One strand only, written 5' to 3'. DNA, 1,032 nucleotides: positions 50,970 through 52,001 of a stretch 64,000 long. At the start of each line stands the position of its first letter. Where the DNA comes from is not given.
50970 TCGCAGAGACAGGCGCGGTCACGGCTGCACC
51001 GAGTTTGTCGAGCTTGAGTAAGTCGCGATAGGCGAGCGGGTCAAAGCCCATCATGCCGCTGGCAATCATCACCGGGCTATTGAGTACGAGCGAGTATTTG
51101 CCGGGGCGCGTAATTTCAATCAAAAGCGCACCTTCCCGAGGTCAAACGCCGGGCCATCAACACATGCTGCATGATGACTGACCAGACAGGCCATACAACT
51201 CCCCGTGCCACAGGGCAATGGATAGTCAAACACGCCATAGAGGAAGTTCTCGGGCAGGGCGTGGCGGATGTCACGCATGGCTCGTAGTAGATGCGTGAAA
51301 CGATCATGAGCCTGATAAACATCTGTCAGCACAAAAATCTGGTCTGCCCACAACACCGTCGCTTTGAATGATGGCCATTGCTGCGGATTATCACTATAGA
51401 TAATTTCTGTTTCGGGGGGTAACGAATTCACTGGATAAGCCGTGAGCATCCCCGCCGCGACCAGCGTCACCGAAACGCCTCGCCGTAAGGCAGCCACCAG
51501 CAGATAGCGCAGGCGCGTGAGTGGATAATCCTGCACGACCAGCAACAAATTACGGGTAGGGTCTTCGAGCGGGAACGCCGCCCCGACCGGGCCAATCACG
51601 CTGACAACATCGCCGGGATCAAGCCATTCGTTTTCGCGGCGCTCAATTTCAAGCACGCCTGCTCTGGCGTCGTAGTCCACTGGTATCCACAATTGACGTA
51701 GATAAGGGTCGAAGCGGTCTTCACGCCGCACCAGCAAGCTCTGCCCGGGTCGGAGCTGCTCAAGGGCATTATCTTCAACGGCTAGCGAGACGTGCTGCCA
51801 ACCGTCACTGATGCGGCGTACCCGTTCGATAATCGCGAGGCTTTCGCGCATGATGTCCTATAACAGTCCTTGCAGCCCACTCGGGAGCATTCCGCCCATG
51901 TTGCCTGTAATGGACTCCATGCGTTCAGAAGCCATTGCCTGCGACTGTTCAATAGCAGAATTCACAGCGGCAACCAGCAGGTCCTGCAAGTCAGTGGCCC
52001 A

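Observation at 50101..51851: Intact but catalytically gutted PyrK/PyrD-like pair in the dnaX-ybaB operon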

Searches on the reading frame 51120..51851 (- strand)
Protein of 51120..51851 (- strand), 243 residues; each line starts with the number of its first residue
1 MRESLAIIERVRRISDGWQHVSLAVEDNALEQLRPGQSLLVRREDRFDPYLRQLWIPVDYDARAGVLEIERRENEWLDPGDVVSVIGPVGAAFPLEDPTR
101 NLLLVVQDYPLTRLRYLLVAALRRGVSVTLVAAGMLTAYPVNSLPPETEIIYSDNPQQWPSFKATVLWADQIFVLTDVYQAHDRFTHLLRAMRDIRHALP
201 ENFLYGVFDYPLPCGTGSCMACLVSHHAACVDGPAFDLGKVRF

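Call 3: search_protein_families(library=pfam, proteins=[window:51120-51851:-], max_evalue=0.01)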
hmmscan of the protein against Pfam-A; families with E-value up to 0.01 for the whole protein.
window:51120-51851:- (243 aa): 1 family
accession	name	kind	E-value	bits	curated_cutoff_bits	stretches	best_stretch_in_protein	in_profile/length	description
PF10418.14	DHODB_Fe-S_bind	-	2e-06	27.9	23.9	1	214-241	6-40/41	Iron-sulfur cluster binding domain of dihydroorotate dehydrogenase B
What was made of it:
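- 51120..51851 (-): K-like gene (243 aa): PyrK-fold protein that keeps the [2Fe-2S] site but lacks the FAD and NAD motifs. PF10418 only (call 3).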

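Call 4: search_protein_families(library=ncbifam, proteins=[window:51120-51851:-], max_evalue=0.01)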
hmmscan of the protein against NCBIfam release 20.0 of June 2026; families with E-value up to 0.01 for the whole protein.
window:51120-51851:- (243 aa): 4 families
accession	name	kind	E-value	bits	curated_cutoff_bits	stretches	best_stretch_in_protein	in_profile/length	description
NF000799.0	PRK00054.1-4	equivalog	7.7e-07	28.4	314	1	22-241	21-256/258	dihydroorotate dehydrogenase electron transfer subunit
NF006220.0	PRK08345.1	subfamily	2.9e-05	23.4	395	1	77-125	90-139/294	cytochrome-c3 hydrogenase subunit gamma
NF040830.1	sulfhyd_ShyC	equivalog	0.00027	20.2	600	0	77-125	85-134/288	NAD(P)-dependent hydrogenase/sulfhydrogenase 2 subunit gamma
NF040835.1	sulfhyd_HydG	equivalog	0.0014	17.9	650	0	77-121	97-142/292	NADPH-dependent hydrogenase/sulfhydrogenase 1 subunit gamma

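Call 6: search_solved_structures(query=window:51120-51851:-, max_evalue=1, show_alignments=3)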
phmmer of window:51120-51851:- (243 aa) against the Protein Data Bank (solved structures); distinct sequences matched with E-value up to 1: 10.
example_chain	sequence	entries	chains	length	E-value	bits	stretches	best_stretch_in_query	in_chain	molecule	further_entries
9nez_C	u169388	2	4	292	0.02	17.7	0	77-120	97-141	Sulfhydrogenase 1 subunit gamma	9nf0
4hpz_A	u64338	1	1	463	0.066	16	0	75-125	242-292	dTale2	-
3ugm_A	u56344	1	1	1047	0.082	15.6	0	76-121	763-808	TAL effector AvrBs3/PthA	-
5ksw_B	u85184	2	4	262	0.14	14.9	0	204-240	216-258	Dihydroorotate dehydrogenase B (NAD(+)), electron transfer subunit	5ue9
1ep1_B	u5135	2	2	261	0.14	14.9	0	204-240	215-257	DIHYDROOROTATE DEHYDROGENASE B (PYRK SUBUNIT)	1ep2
1ep3_B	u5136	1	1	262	0.14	14.9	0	204-240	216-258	DIHYDROOROTATE DEHYDROGENASE B (PYRK SUBUNIT)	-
4ylf_A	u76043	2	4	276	0.29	13.9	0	214-237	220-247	Dihydroorotate dehydrogenase B (NAD(+)), electron transfer subunit homolog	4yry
6uph_A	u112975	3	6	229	0.42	13.3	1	28-75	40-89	Histone H3-like centromeric protein CSE4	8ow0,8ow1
7on1_e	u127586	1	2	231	0.43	13.3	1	28-75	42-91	BJ4_G0007000.mRNA.1.CDS.1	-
5vj7_B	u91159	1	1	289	0.56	12.9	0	213-241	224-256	Ferredoxin-NADP(+) reductase subunit alpha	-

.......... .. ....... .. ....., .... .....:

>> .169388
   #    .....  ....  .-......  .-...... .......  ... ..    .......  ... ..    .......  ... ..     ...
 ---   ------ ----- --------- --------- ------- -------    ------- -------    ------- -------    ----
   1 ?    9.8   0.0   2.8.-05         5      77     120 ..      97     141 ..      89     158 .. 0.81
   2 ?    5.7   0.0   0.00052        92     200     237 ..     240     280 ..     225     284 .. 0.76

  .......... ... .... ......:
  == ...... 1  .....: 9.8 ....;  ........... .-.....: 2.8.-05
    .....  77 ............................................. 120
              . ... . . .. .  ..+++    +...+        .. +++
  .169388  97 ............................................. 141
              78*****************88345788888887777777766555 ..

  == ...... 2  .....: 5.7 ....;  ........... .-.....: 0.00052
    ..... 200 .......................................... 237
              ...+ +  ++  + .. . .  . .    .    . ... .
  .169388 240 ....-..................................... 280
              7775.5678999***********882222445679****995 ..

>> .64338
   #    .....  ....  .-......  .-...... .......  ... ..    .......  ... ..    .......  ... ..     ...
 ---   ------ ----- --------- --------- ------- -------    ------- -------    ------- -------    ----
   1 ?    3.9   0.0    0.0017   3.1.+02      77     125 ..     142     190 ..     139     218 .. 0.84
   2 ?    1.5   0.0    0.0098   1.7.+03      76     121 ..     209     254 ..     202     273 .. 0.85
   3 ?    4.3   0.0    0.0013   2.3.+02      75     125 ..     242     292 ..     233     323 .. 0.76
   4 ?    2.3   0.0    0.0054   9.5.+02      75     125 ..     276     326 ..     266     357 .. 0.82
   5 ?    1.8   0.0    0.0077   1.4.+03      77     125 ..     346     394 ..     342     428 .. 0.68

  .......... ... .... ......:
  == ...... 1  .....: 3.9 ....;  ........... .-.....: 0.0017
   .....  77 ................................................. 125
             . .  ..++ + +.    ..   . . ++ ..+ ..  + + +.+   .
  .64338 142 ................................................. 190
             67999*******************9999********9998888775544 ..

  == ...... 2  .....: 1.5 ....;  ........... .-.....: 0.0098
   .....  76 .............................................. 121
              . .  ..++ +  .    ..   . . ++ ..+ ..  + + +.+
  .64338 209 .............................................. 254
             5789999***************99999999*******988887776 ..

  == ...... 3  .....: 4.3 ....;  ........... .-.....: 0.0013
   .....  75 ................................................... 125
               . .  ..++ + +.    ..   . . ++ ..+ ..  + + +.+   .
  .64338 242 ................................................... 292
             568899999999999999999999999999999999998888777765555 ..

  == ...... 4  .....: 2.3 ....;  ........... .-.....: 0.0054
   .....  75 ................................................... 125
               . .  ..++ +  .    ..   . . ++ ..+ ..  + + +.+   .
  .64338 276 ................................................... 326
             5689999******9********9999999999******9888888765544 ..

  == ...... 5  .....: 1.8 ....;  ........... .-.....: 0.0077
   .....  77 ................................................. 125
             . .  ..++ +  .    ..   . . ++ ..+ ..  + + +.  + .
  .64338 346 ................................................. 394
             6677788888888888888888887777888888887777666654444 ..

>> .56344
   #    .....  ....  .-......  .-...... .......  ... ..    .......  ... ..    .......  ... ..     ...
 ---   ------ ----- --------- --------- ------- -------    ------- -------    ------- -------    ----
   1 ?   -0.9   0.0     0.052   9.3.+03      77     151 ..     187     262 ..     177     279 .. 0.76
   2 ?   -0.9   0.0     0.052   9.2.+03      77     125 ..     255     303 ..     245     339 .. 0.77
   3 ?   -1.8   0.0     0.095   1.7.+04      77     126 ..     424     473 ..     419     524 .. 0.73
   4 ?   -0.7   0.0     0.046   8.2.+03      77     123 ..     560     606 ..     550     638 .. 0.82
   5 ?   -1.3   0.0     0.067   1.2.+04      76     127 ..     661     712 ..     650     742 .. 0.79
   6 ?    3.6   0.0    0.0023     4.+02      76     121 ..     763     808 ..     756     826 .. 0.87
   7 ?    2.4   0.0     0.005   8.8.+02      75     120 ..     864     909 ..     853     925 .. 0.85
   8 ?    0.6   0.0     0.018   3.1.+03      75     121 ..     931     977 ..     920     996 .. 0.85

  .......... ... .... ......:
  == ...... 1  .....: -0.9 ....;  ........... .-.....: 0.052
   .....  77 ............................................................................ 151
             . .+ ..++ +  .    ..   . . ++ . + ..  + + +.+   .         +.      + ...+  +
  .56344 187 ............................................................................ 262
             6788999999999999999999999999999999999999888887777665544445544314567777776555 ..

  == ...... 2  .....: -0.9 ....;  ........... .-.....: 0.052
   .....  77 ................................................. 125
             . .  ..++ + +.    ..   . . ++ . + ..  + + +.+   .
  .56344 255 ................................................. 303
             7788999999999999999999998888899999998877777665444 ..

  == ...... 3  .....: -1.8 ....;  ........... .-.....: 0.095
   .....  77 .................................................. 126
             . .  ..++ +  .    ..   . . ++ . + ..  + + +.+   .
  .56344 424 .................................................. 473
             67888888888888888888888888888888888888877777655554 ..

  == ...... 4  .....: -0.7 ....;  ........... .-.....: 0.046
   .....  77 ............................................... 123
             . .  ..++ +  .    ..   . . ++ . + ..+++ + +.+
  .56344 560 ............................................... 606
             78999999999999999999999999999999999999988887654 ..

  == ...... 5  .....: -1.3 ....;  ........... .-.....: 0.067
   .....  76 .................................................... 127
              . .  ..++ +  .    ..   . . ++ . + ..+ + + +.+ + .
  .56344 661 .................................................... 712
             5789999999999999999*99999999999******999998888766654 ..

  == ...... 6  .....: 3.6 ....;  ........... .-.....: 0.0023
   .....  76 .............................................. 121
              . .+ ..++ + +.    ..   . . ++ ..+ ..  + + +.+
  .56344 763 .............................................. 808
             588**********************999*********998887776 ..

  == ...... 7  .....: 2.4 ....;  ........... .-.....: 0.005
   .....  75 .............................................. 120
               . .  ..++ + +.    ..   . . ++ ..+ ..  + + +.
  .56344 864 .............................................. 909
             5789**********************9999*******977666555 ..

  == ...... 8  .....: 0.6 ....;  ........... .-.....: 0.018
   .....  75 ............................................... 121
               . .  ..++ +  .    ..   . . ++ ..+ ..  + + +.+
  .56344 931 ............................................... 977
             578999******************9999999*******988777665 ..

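Call 13: find_homologous_proteins(query=window:51120-51851:-, max_evalue=0.001)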
Query window:51120-51851:- (243 aa): 127 proteins with E <= 0.001 among 1375 candidates; the best 120 are listed.
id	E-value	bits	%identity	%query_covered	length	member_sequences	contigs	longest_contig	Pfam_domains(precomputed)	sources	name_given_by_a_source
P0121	3.3e-162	556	100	100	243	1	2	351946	PF10418.15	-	-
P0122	7.9e-134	463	81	100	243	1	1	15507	PF10418.15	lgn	-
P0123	3.9e-117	408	73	100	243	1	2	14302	PF10418.15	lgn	-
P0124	1.4e-81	292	56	100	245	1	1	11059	PF10418.15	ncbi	-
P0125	3.1e-81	291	55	100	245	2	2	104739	PF10418.15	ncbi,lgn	-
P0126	6.0e-80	286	55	100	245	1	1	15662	PF10418.15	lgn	-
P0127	2.0e-76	275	53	100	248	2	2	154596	PF10418.15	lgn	-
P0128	2.7e-76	274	53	100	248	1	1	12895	PF10418.15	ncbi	-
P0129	2.0e-74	268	52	100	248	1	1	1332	PF10418.15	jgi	jgi:hypothetical protein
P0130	5.2e-74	267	52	100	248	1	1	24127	PF10418.15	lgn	-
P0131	1.0e-73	266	53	100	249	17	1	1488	PF10418.15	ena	-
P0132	2.0e-73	265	50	100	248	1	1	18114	PF10418.15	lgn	-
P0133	1.8e-72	262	52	100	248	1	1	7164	PF10418.15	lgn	-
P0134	4.3e-67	244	49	100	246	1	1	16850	PF10418.15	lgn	-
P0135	9.9e-67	243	48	100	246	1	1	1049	PF10418.15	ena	-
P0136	2.2e-66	242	47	100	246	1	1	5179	PF10418.15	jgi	jgi:NAD(P)H-flavin reductase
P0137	2.6e-59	219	44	100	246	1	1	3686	PF10418.15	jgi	jgi:hypothetical protein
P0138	4.7e-56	208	45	100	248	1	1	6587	PF10418.15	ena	-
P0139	1.2e-55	207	45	100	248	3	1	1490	PF10418.15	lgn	-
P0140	1.9e-55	206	44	100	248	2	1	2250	PF10418.15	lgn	-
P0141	3.6e-54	202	43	100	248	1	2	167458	PF10418.15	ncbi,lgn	ncbi:MAG: hypothetical protein Kow0077_08200 [Anaerolineae bacterium]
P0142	5.4e-53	198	44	100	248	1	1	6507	PF10418.15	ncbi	-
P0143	1.7e-52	197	46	100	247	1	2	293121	PF10418.15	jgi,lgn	jgi:NAD(P)H-flavin reductase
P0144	1.7e-52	196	43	100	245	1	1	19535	PF10418.15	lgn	-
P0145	1.8e-51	193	43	100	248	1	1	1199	PF10418.15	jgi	jgi:NAD(P)H-flavin reductase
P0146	2.4e-51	193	42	100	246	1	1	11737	PF10418.15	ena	-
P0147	4.0e-51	192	42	100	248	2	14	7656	PF10418.15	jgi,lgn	-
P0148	6.8e-51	191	43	100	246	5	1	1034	PF10418.15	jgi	jgi:hypothetical protein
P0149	1.8e-50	190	43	100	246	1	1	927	PF10418.15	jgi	jgi:NAD(P)H-flavin reductase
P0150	2.4e-50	189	43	99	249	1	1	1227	PF10418.15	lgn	-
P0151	3.2e-50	189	41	100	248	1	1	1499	PF10418.15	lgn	-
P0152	6.6e-50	188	42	99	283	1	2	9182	PF10418.15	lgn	-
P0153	1.1e-49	187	42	100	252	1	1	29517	PF10418.15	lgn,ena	-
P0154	1.3e-49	187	42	99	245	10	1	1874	PF10418.15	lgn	-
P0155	1.3e-49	187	46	99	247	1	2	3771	PF10418.15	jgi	jgi:hypothetical protein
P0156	4.6e-49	185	42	99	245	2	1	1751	PF10418.15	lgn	-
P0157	7.9e-49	184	41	99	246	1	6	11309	PF10418.15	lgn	-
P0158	8.3e-49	184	43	99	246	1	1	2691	PF10418.15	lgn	-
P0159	1.4e-48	184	44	100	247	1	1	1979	PF10418.15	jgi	jgi:Iron-sulfur cluster binding domain of dihydroorotate dehydrogenase B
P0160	1.6e-48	183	42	99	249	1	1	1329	PF10418.15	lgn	-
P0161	1.7e-48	183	43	97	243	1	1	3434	PF10418.15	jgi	-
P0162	1.7e-48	183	42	100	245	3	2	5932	PF10418.15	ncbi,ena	-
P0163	2.0e-48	183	42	100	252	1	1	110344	PF10418.15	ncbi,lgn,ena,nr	ncbi:MAG: hypothetical protein OXG78_09910 [Chloroflexi bacterium]|nr:hypothetical protein [Chlorofl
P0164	2.0e-48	183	41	99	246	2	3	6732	PF10418.15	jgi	jgi:hypothetical protein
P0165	2.1e-48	183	42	100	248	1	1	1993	PF10418.15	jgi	jgi:hypothetical protein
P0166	3.4e-48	182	41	98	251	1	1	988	PF10418.15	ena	-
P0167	5.3e-48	182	43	100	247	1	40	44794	PF10418.15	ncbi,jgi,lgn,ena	-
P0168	7.0e-48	181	41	99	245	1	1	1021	PF10418.15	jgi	jgi:hypothetical protein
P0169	1.4e-47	180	43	100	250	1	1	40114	PF10418.15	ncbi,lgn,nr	ncbi:MAG: hypothetical protein JW966_03875 [Anaerolineae bacterium]|nr:hypothetical protein [Anaerol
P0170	1.7e-47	180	40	99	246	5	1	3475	PF10418.15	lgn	-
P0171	1.9e-47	180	42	100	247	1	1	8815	PF10418.15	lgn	-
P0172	2.0e-47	180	40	100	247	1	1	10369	PF10418.15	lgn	-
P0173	2.2e-47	180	42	99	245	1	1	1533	PF10418.15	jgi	jgi:hypothetical protein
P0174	2.6e-47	180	43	100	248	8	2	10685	PF10418.15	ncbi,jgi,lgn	jgi:hypothetical protein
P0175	4.8e-47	179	40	99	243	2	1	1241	PF10418.15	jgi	jgi:hypothetical protein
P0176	5.9e-47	178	42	100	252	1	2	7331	PF10418.15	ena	-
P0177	6.3e-47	178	40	99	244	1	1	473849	PF10418.15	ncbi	-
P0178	7.0e-47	178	41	98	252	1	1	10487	PF10418.15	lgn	-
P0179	9.3e-47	178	41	99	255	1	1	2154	PF10418.15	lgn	-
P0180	2.6e-46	176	40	100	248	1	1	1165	PF10418.15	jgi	jgi:hypothetical protein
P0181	3.2e-46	176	38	100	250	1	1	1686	PF10418.15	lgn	-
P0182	5.9e-46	175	40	100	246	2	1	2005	PF10418.15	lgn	-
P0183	9.7e-46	174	41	99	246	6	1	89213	PF10418.15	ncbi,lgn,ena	-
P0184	1.2e-45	174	41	99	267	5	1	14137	PF10418.15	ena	-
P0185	1.5e-45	174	37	100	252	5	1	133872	PF10418.15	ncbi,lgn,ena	-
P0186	1.8e-45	173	39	99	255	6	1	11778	PF10418.15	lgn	-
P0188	2.4e-45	173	41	99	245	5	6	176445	PF10418.15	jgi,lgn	jgi:NAD(P)H-flavin reductase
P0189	2.7e-45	173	40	100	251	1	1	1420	PF10418.15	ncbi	-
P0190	3.5e-45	173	38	99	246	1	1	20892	PF10418.15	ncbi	-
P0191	4.0e-45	172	40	99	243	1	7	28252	PF10418.15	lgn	-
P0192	4.9e-45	172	39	100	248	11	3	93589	PF10418.15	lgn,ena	-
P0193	5.6e-45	172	40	98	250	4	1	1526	PF10418.15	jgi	jgi:hypothetical protein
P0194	5.7e-45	172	40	100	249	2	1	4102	PF10418.15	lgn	-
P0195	6.8e-45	172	40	100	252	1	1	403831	PF10418.15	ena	-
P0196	8.0e-45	171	42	100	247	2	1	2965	PF10418.15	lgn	-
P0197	1.3e-44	171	38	100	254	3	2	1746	PF10418.15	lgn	-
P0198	1.6e-44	170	40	99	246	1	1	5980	PF10418.15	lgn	-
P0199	1.6e-44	170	40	100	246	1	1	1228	PF10418.15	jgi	-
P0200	1.7e-44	170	40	99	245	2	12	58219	PF10418.15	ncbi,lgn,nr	ncbi:MAG: hypothetical protein L6Q98_19670 [Anaerolineae bacterium]|nr:hypothetical protein [Anaerol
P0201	1.7e-44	170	41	100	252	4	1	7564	PF10418.15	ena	-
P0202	2.5e-44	170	39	99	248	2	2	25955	PF10418.15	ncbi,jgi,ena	jgi:hypothetical protein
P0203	2.8e-44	170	40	99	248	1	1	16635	PF10418.15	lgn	-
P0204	3.2e-44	169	39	99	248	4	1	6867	PF10418.15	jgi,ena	jgi:hypothetical protein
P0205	3.3e-44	169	40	99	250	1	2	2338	PF10418.15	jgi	-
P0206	5.7e-44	169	41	100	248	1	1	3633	PF10418.15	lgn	-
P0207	7.4e-44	168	39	100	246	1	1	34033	PF10418.15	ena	-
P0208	8.1e-44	168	40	100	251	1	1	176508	PF10418.15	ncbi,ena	-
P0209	9.4e-44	168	40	100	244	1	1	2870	PF10418.15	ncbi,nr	ncbi:MAG: hypothetical protein GYB67_17305 [Chloroflexi bacterium]|nr:hypothetical protein [Chlorofl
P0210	1.1e-43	168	39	100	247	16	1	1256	PF10418.15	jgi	jgi:hypothetical protein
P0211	2.1e-43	167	40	98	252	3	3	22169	PF10418.15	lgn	-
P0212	7.0e-43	165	41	100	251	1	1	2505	PF10418.15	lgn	-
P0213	7.8e-43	165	40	100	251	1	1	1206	PF10418.15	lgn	-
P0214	8.3e-43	165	39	100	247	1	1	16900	PF10418.15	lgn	-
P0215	8.5e-43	165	38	99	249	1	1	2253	PF10418.15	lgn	-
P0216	8.9e-43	165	41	100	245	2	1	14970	PF10418.15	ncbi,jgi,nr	ncbi:MAG: hypothetical protein D6737_04690 [Chloroflexi bacterium]|nr:MAG: hypothetical protein D673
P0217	1.0e-42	164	40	99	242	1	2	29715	PF10418.15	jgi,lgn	-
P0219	1.5e-42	164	41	100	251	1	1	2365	PF10418.15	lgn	-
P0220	1.8e-42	164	39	100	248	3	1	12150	PF10418.15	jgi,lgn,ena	-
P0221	1.8e-42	164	39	100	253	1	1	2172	PF10418.15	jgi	jgi:hypothetical protein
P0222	1.8e-42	164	39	98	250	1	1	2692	PF10418.15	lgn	-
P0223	2.5e-42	163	40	99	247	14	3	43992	PF10418.15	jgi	jgi:hypothetical protein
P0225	7.1e-42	162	40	99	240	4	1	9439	PF10418.15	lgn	-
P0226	9.4e-42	161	39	99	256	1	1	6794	PF10418.15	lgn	-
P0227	1.4e-41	161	36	99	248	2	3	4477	PF10418.15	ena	-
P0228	3.3e-41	159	39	100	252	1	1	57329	PF10418.15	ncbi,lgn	-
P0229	3.8e-41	159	40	98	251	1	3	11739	PF10418.15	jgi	jgi:hypothetical protein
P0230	3.8e-41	159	39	99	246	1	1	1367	PF10418.15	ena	-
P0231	5.6e-41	159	37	100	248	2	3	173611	PF10418.15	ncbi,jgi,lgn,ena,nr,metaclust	ncbi:MAG: hypothetical protein LCI00_28150 [Chloroflexi bacterium]|nr:hypothetical protein [Chlorofl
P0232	5.6e-41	159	37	100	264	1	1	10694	PF10418.15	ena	-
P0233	7.9e-41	158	38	100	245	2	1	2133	PF10418.15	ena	-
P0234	1.3e-40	158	40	100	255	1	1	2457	PF10418.15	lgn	-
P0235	1.4e-40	157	40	100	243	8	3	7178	PF10418.15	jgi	jgi:NAD(P)H-flavin reductase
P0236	1.5e-40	157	38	100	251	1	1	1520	PF10418.15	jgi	jgi:NAD(P)H-flavin reductase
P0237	2.3e-40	157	38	100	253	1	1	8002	PF10418.15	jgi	jgi:hypothetical protein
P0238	3.4e-40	156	39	99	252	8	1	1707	PF10418.15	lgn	-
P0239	4.8e-40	156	37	100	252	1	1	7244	PF10418.15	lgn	-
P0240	1.3e-39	154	39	98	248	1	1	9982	PF10418.15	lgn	-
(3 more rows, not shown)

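Call 21: search_solved_structures(query=A2, max_evalue=0.01, show_alignments=2)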
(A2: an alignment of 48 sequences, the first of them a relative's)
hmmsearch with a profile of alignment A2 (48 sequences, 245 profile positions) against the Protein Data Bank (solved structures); distinct sequences matched with E-value up to 0.01: 7.
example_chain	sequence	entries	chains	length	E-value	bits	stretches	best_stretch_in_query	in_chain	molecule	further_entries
9nez_C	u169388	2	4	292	6e-08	35.6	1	72-238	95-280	Sulfhydrogenase 1 subunit gamma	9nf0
5ksw_B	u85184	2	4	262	9.8e-08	34.9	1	199-237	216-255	Dihydroorotate dehydrogenase B (NAD(+)), electron transfer subunit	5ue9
1ep1_B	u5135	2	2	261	1.5e-07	34.3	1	203-237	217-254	DIHYDROOROTATE DEHYDROGENASE B (PYRK SUBUNIT)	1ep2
1ep3_B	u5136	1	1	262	1.5e-07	34.3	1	203-237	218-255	DIHYDROOROTATE DEHYDROGENASE B (PYRK SUBUNIT)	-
4ylf_A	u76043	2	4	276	2.1e-07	33.8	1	75-238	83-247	Dihydroorotate dehydrogenase B (NAD(+)), electron transfer subunit homolog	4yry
5jca_S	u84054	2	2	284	8.9e-07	31.7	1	17-242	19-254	NADH-dependent Ferredoxin:NADP Oxidoreductase (NfnI) subunit beta | NADH-dependent Ferredoxin:NADP Oxidoreductase subunit beta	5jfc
5vj7_B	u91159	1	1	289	6.5e-06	28.9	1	208-243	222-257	Ferredoxin-NADP(+) reductase subunit alpha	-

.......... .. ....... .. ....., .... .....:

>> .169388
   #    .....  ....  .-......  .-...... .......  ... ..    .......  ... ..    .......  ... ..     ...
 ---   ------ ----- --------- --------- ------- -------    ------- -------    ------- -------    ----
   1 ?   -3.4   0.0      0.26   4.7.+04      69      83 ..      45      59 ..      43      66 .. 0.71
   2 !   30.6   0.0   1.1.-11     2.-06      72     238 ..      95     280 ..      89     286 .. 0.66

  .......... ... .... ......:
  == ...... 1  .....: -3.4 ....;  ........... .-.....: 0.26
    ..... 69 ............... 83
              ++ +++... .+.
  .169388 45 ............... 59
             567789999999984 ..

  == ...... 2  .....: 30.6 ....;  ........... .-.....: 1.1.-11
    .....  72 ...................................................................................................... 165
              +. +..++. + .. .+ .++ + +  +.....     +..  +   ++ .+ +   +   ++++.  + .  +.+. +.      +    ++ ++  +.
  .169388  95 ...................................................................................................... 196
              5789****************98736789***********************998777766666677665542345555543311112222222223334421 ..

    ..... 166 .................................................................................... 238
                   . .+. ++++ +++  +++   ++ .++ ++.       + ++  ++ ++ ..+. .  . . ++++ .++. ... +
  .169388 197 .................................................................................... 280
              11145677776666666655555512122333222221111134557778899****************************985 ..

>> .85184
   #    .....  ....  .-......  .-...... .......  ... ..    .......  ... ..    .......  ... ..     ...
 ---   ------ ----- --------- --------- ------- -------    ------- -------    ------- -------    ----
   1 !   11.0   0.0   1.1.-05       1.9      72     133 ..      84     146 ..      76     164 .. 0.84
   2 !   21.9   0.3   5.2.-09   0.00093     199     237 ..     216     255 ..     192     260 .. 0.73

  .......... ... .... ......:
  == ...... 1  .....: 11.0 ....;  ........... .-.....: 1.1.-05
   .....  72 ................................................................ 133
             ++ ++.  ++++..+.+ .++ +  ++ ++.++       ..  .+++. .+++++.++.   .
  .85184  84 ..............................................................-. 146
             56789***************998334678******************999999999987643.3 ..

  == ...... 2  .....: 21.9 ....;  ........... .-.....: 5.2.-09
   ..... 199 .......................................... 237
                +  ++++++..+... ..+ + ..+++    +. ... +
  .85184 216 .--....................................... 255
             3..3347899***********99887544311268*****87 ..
